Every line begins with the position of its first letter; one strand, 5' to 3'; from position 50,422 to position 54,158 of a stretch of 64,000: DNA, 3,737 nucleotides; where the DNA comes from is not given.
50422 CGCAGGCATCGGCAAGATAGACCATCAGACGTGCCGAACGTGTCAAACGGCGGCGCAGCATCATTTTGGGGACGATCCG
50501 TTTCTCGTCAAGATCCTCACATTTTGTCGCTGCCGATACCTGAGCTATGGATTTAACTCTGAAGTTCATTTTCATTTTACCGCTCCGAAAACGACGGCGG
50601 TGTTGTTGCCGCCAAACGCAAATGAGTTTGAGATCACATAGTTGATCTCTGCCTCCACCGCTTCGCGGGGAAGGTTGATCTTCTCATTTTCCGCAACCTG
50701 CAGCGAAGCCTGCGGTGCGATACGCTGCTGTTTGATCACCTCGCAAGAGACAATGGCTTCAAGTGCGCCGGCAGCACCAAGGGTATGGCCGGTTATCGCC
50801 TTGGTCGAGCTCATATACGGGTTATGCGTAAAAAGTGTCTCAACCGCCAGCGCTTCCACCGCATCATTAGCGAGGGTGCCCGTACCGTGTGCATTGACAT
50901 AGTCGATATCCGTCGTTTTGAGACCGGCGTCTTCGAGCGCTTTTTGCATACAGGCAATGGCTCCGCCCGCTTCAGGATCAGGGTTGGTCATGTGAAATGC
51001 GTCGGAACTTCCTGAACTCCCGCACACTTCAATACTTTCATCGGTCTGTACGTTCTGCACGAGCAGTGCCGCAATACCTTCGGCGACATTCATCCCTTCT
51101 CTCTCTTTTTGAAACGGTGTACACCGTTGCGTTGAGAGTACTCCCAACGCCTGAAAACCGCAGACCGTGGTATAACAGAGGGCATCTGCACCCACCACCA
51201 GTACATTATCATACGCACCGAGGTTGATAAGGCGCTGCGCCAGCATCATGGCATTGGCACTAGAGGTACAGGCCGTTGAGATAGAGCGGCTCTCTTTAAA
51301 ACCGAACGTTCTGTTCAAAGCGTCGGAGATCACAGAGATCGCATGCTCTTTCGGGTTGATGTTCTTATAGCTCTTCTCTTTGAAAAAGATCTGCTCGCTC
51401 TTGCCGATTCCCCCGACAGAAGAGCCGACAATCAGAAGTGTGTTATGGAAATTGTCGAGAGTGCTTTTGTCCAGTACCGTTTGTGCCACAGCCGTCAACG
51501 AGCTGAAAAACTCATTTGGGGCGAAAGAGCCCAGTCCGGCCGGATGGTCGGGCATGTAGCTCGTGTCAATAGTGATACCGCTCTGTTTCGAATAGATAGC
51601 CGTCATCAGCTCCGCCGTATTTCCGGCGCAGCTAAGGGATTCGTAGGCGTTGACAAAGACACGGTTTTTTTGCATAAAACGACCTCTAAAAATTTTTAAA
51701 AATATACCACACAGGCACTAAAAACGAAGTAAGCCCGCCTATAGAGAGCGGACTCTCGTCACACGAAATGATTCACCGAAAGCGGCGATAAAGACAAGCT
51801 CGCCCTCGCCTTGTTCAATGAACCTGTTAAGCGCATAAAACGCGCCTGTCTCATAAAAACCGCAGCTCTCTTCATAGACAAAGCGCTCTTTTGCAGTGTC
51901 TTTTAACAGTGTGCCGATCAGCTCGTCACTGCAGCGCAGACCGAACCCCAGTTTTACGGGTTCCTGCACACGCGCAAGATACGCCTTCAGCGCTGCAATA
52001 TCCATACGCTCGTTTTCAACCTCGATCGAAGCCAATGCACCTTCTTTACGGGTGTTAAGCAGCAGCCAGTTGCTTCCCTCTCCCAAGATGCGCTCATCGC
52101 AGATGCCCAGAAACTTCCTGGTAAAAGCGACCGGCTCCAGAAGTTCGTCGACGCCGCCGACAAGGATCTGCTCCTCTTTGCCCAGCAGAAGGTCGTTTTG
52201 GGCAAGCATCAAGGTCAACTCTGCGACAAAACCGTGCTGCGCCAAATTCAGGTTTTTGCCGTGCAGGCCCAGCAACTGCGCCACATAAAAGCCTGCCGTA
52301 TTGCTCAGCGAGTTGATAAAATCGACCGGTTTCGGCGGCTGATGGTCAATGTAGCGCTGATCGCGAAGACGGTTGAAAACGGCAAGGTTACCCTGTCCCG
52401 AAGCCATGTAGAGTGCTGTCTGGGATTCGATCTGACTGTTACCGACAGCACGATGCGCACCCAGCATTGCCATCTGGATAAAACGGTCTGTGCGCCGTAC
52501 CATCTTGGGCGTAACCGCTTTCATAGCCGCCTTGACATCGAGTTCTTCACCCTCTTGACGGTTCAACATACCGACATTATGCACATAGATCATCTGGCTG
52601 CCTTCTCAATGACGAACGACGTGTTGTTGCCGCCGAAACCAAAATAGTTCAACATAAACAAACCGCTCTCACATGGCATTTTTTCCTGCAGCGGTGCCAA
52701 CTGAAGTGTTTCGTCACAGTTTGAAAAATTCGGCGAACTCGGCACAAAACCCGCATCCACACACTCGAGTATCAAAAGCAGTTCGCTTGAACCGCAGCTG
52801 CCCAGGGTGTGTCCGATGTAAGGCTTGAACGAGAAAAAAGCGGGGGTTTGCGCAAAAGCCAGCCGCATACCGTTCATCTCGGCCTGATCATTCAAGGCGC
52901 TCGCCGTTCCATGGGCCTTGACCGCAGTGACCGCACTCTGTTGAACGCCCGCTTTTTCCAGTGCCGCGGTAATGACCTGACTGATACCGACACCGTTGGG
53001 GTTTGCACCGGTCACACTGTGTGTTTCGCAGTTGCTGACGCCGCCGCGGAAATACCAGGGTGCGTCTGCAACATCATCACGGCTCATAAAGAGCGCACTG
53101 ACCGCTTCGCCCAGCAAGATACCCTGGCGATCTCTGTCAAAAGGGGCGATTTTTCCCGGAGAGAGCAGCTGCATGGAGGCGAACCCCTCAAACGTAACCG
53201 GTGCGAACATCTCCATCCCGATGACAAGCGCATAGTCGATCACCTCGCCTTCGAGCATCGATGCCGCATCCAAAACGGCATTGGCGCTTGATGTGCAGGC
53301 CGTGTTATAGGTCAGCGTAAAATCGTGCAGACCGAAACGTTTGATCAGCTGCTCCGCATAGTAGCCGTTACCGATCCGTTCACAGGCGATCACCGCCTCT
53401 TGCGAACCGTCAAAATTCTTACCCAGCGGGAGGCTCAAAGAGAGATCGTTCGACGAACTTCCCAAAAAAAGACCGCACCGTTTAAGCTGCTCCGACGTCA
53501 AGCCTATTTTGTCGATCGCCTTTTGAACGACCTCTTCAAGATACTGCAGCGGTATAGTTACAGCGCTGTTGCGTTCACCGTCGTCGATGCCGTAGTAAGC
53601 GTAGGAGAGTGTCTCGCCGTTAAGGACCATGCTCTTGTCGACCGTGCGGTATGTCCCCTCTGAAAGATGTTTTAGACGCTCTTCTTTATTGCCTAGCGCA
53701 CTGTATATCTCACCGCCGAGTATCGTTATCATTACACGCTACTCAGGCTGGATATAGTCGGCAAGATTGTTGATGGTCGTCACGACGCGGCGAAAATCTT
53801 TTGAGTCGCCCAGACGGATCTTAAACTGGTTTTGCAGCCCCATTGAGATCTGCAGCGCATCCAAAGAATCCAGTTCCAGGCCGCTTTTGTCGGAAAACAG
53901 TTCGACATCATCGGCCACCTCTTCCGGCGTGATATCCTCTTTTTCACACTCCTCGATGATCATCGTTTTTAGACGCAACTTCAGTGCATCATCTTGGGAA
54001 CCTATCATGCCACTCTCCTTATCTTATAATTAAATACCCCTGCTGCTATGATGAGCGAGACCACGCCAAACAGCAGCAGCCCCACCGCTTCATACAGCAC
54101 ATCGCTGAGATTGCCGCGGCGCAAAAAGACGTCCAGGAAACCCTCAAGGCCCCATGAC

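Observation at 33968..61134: About 27-kb flexirubin-like (aryl-polyene plus dialkylresorcinol) type II PKS/FAS locus in a Campylobacterota-type chromosome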

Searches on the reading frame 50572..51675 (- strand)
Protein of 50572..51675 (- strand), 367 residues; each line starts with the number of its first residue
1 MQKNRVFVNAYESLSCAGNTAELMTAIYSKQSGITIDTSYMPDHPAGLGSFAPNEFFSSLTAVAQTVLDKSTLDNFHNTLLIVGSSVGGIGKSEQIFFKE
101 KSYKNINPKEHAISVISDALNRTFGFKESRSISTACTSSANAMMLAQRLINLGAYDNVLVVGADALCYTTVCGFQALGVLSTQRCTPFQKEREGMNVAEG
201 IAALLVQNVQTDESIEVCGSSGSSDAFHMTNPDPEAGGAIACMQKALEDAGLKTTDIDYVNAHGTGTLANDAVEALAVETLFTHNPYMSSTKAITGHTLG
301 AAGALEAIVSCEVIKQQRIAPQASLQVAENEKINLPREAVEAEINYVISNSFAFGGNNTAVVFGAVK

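Call 4: search_protein_families(library=pfam, proteins=[window:50572-51675:-], max_evalue=0.01)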
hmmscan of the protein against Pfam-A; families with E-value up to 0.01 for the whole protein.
window:50572-51675:- (367 aa): 4 families
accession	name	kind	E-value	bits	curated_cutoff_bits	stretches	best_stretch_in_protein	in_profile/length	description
PF02801.28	Ketoacyl-synt_C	-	8.9e-30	103.6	20.8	1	217-325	4-118/119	Beta-ketoacyl synthase, C-terminal domain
PF00109.32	ketoacyl-synt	-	7.8e-19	68.7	20.8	1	68-209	106-249/252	Beta-ketoacyl synthase, N-terminal domain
PF08545.16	ACP_syn_III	-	3.5e-06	27.2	24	1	132-167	3-38/80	3-Oxoacyl-[acyl-carrier-protein (ACP)] synthase III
PF00108.29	Thiolase_N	-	0.00053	19.9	26.4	1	131-168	80-117/260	Thiolase, N-terminal domain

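Call 10: find_related_loci(query=window:50572-51675:-, collection=genome_contigs, flank=10000)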
Query window:50572-51675:- (367 aa) in genome_contigs; peptide patterns used: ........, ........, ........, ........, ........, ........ (x = any residue, [..] = any of these).
600 stretches matched a pattern (row limit reached: there are more); 593 encode a relative of the query (tblastn E <= 1e-3); the best 80 are kept; 80 distinct loci.
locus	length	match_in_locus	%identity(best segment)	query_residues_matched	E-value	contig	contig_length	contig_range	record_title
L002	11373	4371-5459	58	3-365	2e-143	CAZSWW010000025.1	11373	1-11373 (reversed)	MAG TPA_asm: uncultured Sulfurimonas sp. isolate binchicken_co36_191 genome assembly, contig: NODE_3952_length_11373_cov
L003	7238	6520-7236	89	1-239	3e-143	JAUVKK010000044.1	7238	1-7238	MAG: Helicobacteraceae bacterium isolate CSMAG_478 CSMAG_478_k141_3411476_length_7238_cov_15.9086, whole genome shotgun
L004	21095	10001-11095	57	3-367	5e-140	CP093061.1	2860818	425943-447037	MAG: Arcobacter sp. isolate MAG-3 chromosome, complete genome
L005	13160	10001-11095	56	3-367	5e-139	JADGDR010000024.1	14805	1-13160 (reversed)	MAG: Sulfurospirillum sp. isolate BB15 NODE_3805_length_14805_cov_42.967020, whole genome shotgun sequence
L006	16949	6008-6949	40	64-363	7e-61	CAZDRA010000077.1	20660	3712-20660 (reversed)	MAG TPA_asm: uncultured Roseivirgaceae bacterium isolate SRP128015_co3_50 genome assembly, contig: NODE_2544_length_2066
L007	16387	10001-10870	38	81-364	1e-58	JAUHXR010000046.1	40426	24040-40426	MAG: Polyangia bacterium isolate 3_bin.16 NODE_1373_length_40426_cov_2.289238, whole genome shotgun sequence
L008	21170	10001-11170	35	5-366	1e-57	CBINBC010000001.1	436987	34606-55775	MAG TPA_asm: uncultured Fluviicola sp. isolate SRR16817032_binner123_Refined_15 genome assembly, contig: ERZ27393366.1,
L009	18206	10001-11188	36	5-366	5e-57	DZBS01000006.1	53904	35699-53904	MAG TPA_asm: Draconibacterium orientale isolate SulCav_PC08_66_30_11 SulCav_PC08-66_224_length_53904_cov_6.006890, whole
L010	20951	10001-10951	38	61-363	9e-55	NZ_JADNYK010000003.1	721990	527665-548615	Pseudozobellia sp. WGM2 NODE_3_length_721990_cov_75.386888, whole genome shotgun sequence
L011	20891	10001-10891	40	79-363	3e-54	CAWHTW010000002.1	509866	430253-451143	MAG: uncultured Flavobacteriaceae bacterium isolate MFD03250.bin.1.117 genome assembly, contig: contig_10963, whole geno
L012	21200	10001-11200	32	1-366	4e-53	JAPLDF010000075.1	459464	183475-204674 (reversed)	MAG: Bacteroidetes bacterium isolate LacPavin_0419_WC70L_MAG_48_58 LacPavin_0419_WC70L_scaffold_96327, whole genome shot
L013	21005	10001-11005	38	30-363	2e-52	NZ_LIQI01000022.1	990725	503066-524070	Lacinutrix himadriensis strain E4-9a ctg7180000013288, whole genome shotgun sequence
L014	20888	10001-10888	38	81-365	3e-52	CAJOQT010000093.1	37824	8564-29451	uncultured Prevotella sp. isolate Rumen_Coassembly_mag_841 genome assembly, contig: k87_21436381, whole genome shotgun s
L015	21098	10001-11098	35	13-367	2e-51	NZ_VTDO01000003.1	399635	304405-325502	Acinetobacter rathckeae strain EC24 flattened_line_4, whole genome shotgun sequence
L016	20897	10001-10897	39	77-363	1e-50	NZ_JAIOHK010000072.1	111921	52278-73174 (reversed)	MAG: Altibacter sp. isolate MAG_02 contig_182497, whole genome shotgun sequence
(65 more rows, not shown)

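Call 25: search_solved_structures(query=window:50572-51675:-, max_evalue=1e-10)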
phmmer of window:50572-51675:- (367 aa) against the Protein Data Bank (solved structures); distinct sequences matched with E-value up to 1e-10: 96 (the best 60 are shown).
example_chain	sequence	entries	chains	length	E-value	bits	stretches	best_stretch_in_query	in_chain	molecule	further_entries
7f28_B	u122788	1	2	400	6.3e-52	180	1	59-365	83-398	Putative 3-oxoacyl-[ACP] synthase FabV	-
6qsp_A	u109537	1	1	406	1.7e-48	168.8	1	81-365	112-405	Beta-ketoacyl synthase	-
1ox0_A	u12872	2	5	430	1.2e-45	159.4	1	57-363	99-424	Beta ketoacyl-acyl carrier protein synthase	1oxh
2rjt_A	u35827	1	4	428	1.7e-44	155.6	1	56-363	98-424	Beta-ketoacyl-ACP synthase II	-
2alm_A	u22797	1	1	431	2.5e-44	155.1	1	57-363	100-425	3-oxoacyl-(acyl-carrier-protein) synthase II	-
3o04_A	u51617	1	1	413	2.9e-44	154.9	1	75-365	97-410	beta-keto-acyl carrier protein synthase II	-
5sxo_A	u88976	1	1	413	3.3e-44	154.7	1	75-365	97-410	3-oxoacyl-[acyl-carrier-protein] synthase 2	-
9s5h_B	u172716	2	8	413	8.2e-44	153.4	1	66-362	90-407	3-oxoacyl-(Acyl-carrier-protein) synthase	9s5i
1j3n_A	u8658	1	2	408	4.4e-42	147.7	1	82-364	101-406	3-oxoacyl-(acyl-carrier protein) synthase II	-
4ls5_A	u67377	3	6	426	4.8e-42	147.6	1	81-364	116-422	3-oxoacyl-[acyl-carrier-protein] synthase 2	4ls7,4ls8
4ls6_A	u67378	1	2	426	1.5e-41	145.9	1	82-364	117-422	3-oxoacyl-[acyl-carrier-protein] synthase 2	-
6okg_A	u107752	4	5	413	2.3e-41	145.3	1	74-364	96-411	3-oxoacyl-[acyl-carrier-protein] synthase 2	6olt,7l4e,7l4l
8qm1_A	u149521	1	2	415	2.5e-41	145.2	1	75-363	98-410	3-oxoacyl-[acyl-carrier-protein] synthase 2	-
4b7v_A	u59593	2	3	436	2.9e-41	145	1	75-363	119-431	3-OXOACYL-[ACYL-CARRIER-PROTEIN] SYNTHASE 2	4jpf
8z5c_A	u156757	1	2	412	3.5e-41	144.7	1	83-363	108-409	3-oxoacyl-[acyl-carrier-protein] synthase 2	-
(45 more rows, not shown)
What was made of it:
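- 50572..51675 (-): ApeO-like ketosynthase. Best PDB matches are 7F28_B AbApeO (180 bits) and 6QSP_A (call 25).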

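Call 37: search_protein_families(library=pfam, proteins=[L004:6569-7180:+, L004:7247-7873:+, L004:13324-14322:+, L004:14792-17155:+, L004:17148-17669:+, L004:17802-18377:+, L004:18378-20231:+], max_evalue=0.01)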
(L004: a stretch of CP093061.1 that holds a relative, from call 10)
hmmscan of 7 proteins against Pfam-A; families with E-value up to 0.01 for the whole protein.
L004:6569-7180:+ (203 aa): 0 families

L004:7247-7873:+ (208 aa): 1 family
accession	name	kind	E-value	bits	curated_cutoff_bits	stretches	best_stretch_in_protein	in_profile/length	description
PF02498.22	Bro-N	-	1.8e-12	48.1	25.6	1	12-106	1-91/96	BRO family, N-terminal domain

L004:13324-14322:+ (332 aa): 2 families
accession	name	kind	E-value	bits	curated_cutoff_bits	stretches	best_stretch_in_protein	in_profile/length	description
PF13310.11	Virulence_RhuM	-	1.7e-27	96.8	33.7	1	61-133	1-73/252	Virulence protein RhuM family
PF02661.23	Fic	-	2.5e-07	31.9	24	1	202-281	6-93/93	Fic/DOC family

L004:14792-17155:+ (787 aa): 3 families
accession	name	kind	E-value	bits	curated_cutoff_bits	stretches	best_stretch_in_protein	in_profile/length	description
PF02518.31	HATPase_c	-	7.5e-15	55.8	26.4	1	663-775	3-103/111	Histidine kinase-, DNA gyrase B-, and HSP90-like ATPase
PF13589.12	HATPase_c_3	-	2.1e-12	47.7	25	1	23-115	2-93/137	Histidine kinase-, DNA gyrase B-, and HSP90-like ATPase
PF14501.12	HATPase_c_5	-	8.6e-06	26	22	1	663-769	3-92/102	GHKL domain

L004:17148-17669:+ (173 aa): 1 family
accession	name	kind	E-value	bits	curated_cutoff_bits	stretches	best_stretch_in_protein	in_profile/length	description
PF00072.30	Response_reg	-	2.4e-06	28.1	30.2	1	6-100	1-82/111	Response regulator receiver domain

L004:17802-18377:+ (191 aa): 2 families
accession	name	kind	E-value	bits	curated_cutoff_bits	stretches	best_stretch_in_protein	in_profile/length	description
PF01844.29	HNH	-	5.4e-07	30.1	21.4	1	35-88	1-47/47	HNH endonuclease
PF13395.12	HNH_4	-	0.0088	16.4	22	0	41-89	8-52/54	HNH endonuclease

L004:18378-20231:+ (617 aa): 4 families
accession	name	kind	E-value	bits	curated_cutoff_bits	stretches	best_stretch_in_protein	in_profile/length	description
PF07669.17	Eco57I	-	8.2e-35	120.8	25.3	1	153-306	1-171/171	Eco57I restriction-modification methylase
PF02384.22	N6_Mtase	-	1.3e-20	74.4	20.4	1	89-330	24-237/311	N-6 DNA Methylase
PF20473.4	MmeI_Mtase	-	1.8e-11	44.1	27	1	113-275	15-202/259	MmeI, DNA-methyltransferase domain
PF01170.24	UPF0020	-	0.0021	18.2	22.3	0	121-237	32-146/197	RMKL-like, methyltransferase domain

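Call 94: search_protein_families(library=ncbifam, proteins=[window:50572-51675:-], max_evalue=0.00001)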
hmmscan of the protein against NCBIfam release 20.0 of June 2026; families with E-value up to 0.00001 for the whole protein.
window:50572-51675:- (367 aa): 19 families
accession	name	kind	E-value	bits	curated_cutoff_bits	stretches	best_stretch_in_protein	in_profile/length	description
NF006618.0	PRK09185.1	subfamily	4.7e-87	292.6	407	1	78-365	97-392/394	beta-ketoacyl-ACP synthase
TIGR03150.1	fabF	equivalog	1.2e-64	218.6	493.75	1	58-363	78-406/407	beta-ketoacyl-ACP synthase II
NF005589.0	PRK07314.1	subfamily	1.6e-62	211.6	387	1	59-366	82-412/413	beta-ketoacyl-ACP synthase II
NF004618.0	PRK05952.1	equivalog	5.3e-56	190.2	455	1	14-364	12-381/384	beta-ketoacyl-ACP synthase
NF004970.0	PRK06333.1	subfamily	6.6e-52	176.8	525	1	60-364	91-420/424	beta-ketoacyl-ACP synthase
NF005076.0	PRK06501.1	equivalog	2.8e-51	174.7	629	1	110-365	148-422/425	beta-ketoacyl-ACP synthase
NF058662.1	cispenta_AmcF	equivalog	6.6e-50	170.1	325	1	111-364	103-368/369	cispentacin biosynthesis acyltransferase subunit AmcF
NF006274.0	PRK08439.1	equivalog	1.3e-49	169.1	621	1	79-364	99-404/406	beta-ketoacyl-ACP synthase II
NF006587.0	PRK09116.1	equivalog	2.6e-46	158.2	470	1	130-365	158-406/408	beta-ketoacyl-ACP synthase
NF005935.0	PRK07967.1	equivalog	6.5e-43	147.1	630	1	56-364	76-402/406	beta-ketoacyl-ACP synthase I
NF005490.0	PRK07103.1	equivalog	5.2e-42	144.4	445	1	131-363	164-410/414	polyketide beta-ketoacyl:acyl carrier protein synthase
NF005916.1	PRK07910.1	equivalog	4.6e-41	141.1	560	1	134-365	169-417/418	KasA/KasB family beta-ketoacyl-ACP synthase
NF006434.0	PRK08722.1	equivalog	4.5e-38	131.2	759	1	70-364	88-412/414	beta-ketoacyl-ACP synthase II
NF053555.1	prodigi_MBC_PigJ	equivalog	1.3e-23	83.3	900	1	131-345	508-724/759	prodigiosin MBC biosynthesis protein PigJ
NF045894.1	PKS_plus_SDR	equivalog_domain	6.9e-20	70.3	1740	1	109-320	145-371/1515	type I polyketide synthase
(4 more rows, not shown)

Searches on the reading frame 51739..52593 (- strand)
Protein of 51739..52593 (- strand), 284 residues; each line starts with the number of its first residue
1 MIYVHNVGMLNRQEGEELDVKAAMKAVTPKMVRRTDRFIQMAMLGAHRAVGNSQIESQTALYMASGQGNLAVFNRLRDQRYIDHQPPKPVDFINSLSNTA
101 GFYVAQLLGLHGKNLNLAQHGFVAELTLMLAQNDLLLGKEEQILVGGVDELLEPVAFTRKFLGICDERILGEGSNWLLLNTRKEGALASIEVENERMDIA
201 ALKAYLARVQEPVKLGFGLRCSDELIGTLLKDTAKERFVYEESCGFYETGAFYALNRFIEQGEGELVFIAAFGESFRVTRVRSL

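Call 5: search_protein_families(library=pfam, proteins=[window:51739-52593:-], max_evalue=0.01)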
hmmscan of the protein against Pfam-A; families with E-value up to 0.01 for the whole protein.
window:51739-52593:- (284 aa): 1 family
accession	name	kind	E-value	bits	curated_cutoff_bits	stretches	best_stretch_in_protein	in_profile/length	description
PF00109.32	ketoacyl-synt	-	1e-06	29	20.8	1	19-157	70-210/252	Beta-ketoacyl synthase, N-terminal domain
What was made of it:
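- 51739..52593 (-): DarK-like Cys-less KS-like protein (DAR module). Weak Pfam ketoacyl-synt hit (call 5).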

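Call 94: search_protein_families(library=ncbifam, proteins=[window:51739-52593:-], max_evalue=0.00001)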
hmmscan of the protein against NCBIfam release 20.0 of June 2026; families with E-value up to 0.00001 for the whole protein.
window:51739-52593:- (284 aa): 1 family
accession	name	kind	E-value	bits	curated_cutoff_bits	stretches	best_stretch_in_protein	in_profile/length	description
TIGR03150.1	fabF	equivalog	9e-07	27.9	493.75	1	23-157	56-197/407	beta-ketoacyl-ACP synthase II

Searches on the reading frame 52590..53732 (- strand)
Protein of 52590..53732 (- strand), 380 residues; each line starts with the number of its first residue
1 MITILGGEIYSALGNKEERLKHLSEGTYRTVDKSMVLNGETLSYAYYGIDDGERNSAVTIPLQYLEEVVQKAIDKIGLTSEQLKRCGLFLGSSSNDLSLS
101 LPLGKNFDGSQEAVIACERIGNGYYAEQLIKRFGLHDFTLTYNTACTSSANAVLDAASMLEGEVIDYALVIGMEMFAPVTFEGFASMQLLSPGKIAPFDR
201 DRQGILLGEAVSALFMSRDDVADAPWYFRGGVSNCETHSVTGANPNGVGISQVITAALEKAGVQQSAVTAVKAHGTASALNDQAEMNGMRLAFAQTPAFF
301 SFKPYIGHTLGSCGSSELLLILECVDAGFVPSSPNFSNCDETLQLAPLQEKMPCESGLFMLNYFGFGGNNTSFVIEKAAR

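Call 5: search_protein_families(library=pfam, proteins=[window:52590-53732:-], max_evalue=0.01)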
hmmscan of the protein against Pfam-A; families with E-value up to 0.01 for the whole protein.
window:52590-53732:- (380 aa): 4 families
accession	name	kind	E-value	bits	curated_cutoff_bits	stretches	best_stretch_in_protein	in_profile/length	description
PF02801.28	Ketoacyl-synt_C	-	5.3e-21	75.3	20.8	1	232-336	8-118/119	Beta-ketoacyl synthase, C-terminal domain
PF00109.32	ketoacyl-synt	-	7e-18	65.6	20.8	1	62-220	90-250/252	Beta-ketoacyl synthase, N-terminal domain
PF00108.29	Thiolase_N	-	0.00011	22.1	26.4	0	138-177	77-116/260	Thiolase, N-terminal domain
PF16197.11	KAsynt_C_assoc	-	0.0066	17.3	33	0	343-378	11-46/111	Ketoacyl-synthetase C-terminal extension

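Call 28: search_solved_structures(query=window:52590-53732:-, max_evalue=1e-25)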
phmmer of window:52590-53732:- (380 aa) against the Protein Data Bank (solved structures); distinct sequences matched with E-value up to 1e-25: 1.
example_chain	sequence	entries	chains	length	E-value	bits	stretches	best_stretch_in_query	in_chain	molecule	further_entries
6qsp_A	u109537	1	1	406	4.1e-32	115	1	134-375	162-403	Beta-ketoacyl synthase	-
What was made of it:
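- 52590..53732 (-): DarJ-like ketosynthase (DAR module). Best PDB match is 6QSP_A (call 28).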

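Call 93: search_protein_families(library=ncbifam, proteins=[window:52590-53732:-], max_evalue=0.00001)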
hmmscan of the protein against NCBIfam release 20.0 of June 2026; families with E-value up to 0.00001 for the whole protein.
window:52590-53732:- (380 aa): 18 families
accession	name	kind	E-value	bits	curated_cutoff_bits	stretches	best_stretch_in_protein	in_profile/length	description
NF006618.0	PRK09185.1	subfamily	1e-54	186.1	407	1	58-377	75-392/394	beta-ketoacyl-ACP synthase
NF058662.1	cispenta_AmcF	equivalog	2.8e-37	128.6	325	1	124-376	107-368/369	cispentacin biosynthesis acyltransferase subunit AmcF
TIGR03150.1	fabF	equivalog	1.8e-36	125.7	493.75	1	131-375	146-406/407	beta-ketoacyl-ACP synthase II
NF005589.0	PRK07314.1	subfamily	1.1e-34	120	387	1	130-377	148-411/413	beta-ketoacyl-ACP synthase II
NF004970.0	PRK06333.1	subfamily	1.4e-30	106.5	525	1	132-377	159-421/424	beta-ketoacyl-ACP synthase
NF004618.0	PRK05952.1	equivalog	5.2e-28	98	455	1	64-377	60-382/384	beta-ketoacyl-ACP synthase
NF005916.1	PRK07910.1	equivalog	9.2e-28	97.3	560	1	141-375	166-415/418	KasA/KasB family beta-ketoacyl-ACP synthase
NF005076.0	PRK06501.1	equivalog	3.9e-27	95.2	629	1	118-377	147-422/425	beta-ketoacyl-ACP synthase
NF006274.0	PRK08439.1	equivalog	1.6e-26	93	621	1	133-377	149-405/406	beta-ketoacyl-ACP synthase II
NF005490.0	PRK07103.1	equivalog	6e-26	91.4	445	1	69-378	90-413/414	polyketide beta-ketoacyl:acyl carrier protein synthase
NF006587.0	PRK09116.1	equivalog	5.6e-25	87.9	470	1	133-377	151-406/408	beta-ketoacyl-ACP synthase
NF041183.1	Pks2_ls1_myc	equivalog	1.7e-19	68.3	2400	1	45-341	75-377/2086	sulfolipid-1 biosynthesis phthioceranic/hydroxyphthioceranic acid synthase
NF045894.1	PKS_plus_SDR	equivalog_domain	4.4e-19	67.6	1740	1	67-333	96-373/1515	type I polyketide synthase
NF006434.0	PRK08722.1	equivalog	2.9e-18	65.9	759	1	133-377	151-413/414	beta-ketoacyl-ACP synthase II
NF040607.1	mycolic_Pks13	equivalog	2.8e-17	61.5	2100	1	72-377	199-525/1680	polyketide synthase Pks13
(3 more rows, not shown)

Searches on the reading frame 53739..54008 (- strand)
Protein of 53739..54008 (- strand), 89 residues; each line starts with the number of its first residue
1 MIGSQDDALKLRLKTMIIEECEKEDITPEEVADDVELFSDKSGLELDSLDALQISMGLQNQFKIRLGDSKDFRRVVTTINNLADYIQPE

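Call 5: search_protein_families(library=pfam, proteins=[window:53739-54008:-], max_evalue=0.01)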
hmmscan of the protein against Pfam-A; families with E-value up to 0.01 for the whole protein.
window:53739-54008:- (89 aa): 1 family
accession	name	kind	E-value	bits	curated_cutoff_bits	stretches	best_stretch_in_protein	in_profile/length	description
PF00550.31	PP-binding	-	7.9e-06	26.5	20.8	1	22-86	9-67/67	Phosphopantetheine attachment site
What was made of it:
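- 53739..54008 (-): DarC ACP. Pfam PP-binding (call 5).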

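Call 94: search_protein_families(library=ncbifam, proteins=[window:53739-54008:-], max_evalue=0.00001)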
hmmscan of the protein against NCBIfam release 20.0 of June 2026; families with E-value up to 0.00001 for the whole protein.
window:53739-54008:- (89 aa): 2 families
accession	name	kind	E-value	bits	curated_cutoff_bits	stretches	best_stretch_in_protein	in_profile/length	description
NF006617.0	PRK09184.1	subfamily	3.3e-12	46.3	70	1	4-87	9-91/96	phosphopantetheine-binding protein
TIGR00517.1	acyl_carrier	equivalog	6.2e-06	26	70.45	1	22-87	14-74/77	acyl carrier protein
